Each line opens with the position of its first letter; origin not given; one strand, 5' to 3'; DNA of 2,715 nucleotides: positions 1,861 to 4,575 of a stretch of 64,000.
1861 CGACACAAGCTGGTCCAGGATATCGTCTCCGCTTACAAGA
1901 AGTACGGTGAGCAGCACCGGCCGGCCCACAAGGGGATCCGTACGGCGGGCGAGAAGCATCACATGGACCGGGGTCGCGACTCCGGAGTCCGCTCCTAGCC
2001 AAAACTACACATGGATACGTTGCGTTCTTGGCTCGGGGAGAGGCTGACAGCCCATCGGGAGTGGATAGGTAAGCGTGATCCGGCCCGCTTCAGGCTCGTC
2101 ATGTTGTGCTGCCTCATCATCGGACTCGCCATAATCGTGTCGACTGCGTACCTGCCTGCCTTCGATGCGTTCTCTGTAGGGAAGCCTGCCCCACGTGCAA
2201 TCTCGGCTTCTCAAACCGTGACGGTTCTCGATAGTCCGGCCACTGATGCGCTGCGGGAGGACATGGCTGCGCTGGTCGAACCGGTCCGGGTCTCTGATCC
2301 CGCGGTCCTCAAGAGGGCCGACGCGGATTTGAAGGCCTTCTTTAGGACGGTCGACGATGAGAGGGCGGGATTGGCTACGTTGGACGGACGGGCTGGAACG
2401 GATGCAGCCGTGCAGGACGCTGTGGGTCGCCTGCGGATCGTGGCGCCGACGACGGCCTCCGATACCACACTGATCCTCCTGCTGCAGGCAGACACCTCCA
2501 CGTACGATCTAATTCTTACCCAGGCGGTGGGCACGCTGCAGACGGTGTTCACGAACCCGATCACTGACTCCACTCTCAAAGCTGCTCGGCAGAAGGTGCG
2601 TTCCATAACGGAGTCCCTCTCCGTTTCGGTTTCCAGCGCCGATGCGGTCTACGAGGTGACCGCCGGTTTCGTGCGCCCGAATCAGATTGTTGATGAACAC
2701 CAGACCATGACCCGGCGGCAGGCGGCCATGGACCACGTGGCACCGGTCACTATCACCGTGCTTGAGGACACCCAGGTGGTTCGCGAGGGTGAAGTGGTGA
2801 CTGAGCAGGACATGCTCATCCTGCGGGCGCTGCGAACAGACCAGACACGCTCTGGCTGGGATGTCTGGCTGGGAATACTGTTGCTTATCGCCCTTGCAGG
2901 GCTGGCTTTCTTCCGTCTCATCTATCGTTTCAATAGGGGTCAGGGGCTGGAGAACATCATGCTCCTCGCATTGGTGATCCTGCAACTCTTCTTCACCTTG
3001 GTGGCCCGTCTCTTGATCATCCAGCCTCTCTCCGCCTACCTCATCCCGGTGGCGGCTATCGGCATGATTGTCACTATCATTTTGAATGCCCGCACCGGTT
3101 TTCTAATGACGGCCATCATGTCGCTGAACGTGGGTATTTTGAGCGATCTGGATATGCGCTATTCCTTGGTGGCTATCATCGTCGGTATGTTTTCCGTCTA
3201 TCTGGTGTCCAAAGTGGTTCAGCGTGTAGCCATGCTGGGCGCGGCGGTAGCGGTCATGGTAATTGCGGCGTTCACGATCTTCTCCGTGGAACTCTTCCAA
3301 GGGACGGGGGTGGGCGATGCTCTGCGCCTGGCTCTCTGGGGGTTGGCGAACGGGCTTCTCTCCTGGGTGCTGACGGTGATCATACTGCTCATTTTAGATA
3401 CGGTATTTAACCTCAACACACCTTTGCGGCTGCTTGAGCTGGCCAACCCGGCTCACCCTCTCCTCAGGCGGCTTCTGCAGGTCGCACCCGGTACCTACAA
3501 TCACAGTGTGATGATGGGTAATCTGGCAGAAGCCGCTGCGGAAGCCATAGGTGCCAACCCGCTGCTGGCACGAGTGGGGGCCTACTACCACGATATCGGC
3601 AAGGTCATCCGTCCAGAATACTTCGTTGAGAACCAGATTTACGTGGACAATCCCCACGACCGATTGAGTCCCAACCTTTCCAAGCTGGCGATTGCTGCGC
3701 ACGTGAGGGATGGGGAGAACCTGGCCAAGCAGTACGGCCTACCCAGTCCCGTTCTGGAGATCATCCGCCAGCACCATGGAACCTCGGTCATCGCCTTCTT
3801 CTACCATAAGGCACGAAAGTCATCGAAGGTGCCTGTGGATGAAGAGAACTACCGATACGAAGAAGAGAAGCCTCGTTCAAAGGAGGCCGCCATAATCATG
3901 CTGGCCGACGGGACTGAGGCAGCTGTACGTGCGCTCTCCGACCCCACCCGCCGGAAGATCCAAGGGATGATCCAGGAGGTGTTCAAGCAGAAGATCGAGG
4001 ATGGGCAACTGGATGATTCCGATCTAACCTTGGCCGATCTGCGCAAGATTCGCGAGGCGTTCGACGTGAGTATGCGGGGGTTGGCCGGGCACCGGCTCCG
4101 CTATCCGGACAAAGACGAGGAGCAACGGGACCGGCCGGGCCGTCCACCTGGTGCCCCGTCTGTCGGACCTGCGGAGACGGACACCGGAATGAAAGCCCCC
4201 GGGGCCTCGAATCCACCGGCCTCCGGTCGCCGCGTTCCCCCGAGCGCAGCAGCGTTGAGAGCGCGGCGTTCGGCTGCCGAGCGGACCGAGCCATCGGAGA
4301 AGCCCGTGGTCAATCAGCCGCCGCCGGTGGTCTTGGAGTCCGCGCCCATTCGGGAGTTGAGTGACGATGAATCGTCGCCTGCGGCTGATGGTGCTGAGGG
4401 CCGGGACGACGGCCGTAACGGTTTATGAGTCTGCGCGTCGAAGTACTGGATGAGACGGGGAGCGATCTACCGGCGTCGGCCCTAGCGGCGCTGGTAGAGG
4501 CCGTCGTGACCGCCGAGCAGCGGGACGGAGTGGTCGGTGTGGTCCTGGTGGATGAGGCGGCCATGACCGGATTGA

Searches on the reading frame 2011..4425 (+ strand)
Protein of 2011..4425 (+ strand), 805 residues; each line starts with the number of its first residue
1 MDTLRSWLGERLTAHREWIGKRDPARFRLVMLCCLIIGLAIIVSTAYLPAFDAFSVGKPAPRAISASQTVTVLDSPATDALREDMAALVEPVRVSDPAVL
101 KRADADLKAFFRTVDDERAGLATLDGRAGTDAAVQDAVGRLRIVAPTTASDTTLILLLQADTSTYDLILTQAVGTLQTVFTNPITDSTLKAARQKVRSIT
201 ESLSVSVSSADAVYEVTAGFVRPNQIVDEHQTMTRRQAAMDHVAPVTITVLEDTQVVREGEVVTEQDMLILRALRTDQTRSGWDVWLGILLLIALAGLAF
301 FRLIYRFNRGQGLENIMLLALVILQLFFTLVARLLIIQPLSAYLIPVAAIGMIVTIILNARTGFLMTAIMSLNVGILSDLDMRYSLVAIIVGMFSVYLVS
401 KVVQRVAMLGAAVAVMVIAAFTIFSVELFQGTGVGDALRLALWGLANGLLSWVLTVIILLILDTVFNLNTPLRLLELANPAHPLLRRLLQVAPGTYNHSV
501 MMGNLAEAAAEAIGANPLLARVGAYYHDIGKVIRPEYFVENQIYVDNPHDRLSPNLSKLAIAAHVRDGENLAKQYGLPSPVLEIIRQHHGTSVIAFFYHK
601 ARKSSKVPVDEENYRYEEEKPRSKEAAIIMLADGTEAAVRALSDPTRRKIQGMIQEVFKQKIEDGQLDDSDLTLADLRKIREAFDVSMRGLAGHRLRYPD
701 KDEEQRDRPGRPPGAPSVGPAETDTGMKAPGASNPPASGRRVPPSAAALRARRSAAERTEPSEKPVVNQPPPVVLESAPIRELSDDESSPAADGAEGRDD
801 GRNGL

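Call 92: search_protein_families(library=pfam, proteins=[window:2011-4425:+], max_evalue=0.001)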
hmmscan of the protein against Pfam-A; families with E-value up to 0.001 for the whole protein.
window:2011-4425:+ (805 aa): 4 families
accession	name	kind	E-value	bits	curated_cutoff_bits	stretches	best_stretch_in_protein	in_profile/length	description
PF07697.16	7TMR-HDED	-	1.1e-35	124.1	27.6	1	55-275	1-221/224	7TM-HD extracellular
PF07698.17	7TM-7TMR_HD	-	1.1e-26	94.3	29.4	1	284-470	2-190/190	7TM receptor with intracellular HD hydrolase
PF01966.28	HD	-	2.5e-20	73.3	22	1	495-637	1-115/116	HD domain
PF13830.11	DUF4192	-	0.00023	21.7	27.8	1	47-175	115-249/321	Domain of unknown function (DUF4192)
